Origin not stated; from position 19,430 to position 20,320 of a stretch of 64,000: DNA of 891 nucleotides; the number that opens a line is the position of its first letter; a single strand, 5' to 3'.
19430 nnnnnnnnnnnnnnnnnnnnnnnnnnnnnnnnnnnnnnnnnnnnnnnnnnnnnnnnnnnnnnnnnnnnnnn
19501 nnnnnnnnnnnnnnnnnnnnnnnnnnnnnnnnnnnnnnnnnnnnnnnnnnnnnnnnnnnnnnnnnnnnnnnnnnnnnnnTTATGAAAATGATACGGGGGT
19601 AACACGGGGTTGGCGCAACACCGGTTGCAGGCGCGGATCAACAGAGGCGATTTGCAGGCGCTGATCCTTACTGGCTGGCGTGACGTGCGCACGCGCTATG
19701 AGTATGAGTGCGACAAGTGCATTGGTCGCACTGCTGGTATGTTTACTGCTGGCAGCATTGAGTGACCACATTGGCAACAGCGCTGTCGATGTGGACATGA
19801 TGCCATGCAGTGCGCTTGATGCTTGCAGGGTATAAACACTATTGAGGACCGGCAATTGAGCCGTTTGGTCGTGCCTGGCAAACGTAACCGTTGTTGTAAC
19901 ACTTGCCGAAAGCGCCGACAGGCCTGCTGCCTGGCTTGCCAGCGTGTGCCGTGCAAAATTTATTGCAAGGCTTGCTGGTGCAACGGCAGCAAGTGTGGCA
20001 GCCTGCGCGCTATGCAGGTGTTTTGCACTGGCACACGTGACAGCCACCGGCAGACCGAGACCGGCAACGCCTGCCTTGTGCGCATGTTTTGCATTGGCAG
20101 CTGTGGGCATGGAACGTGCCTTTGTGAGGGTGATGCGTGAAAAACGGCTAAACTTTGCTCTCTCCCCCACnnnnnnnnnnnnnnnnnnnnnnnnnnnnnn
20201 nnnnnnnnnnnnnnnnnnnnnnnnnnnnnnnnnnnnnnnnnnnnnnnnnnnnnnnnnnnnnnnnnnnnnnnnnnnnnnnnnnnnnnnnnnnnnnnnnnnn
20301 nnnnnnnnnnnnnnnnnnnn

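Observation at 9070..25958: RcGTA-like head-tail cluster with several departures from the canonical architecture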

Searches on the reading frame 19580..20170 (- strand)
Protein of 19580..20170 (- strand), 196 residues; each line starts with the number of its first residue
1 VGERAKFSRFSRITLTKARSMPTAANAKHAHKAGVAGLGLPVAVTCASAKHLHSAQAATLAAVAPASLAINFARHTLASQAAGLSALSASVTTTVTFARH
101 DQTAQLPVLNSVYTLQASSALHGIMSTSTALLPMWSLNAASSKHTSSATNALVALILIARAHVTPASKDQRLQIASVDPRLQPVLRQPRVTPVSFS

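Call 4: search_protein_families(library=pfam, max_evalue=0.01, proteins=[window:19580-20170:-])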
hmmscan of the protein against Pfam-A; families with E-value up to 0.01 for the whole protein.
window:19580-20170:- (196 aa): 0 families

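Call 43: search_protein_families(library=phrogs, max_evalue=0.001, proteins=[window:19580-20086:-])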
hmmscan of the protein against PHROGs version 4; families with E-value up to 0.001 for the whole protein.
window:19580-20086:- (168 aa): 0 families

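Call 48: search_solved_structures(query=window:19580-20086:-, max_evalue=1)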
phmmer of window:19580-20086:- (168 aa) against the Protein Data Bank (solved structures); distinct sequences matched with E-value up to 1: 0.

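Call 60: find_encoding_contigs(protein=window:19580-20110:-, flank=10000, max_places=8)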
Protein window:19580-20110:- (176 aa): no gene with exactly this product is on record in the collection.

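Call 67: search_protein_families(library=pfam, max_evalue=10, proteins=[window:19580-20110:-])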
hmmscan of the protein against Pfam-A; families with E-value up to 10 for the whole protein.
window:19580-20110:- (176 aa): 0 families
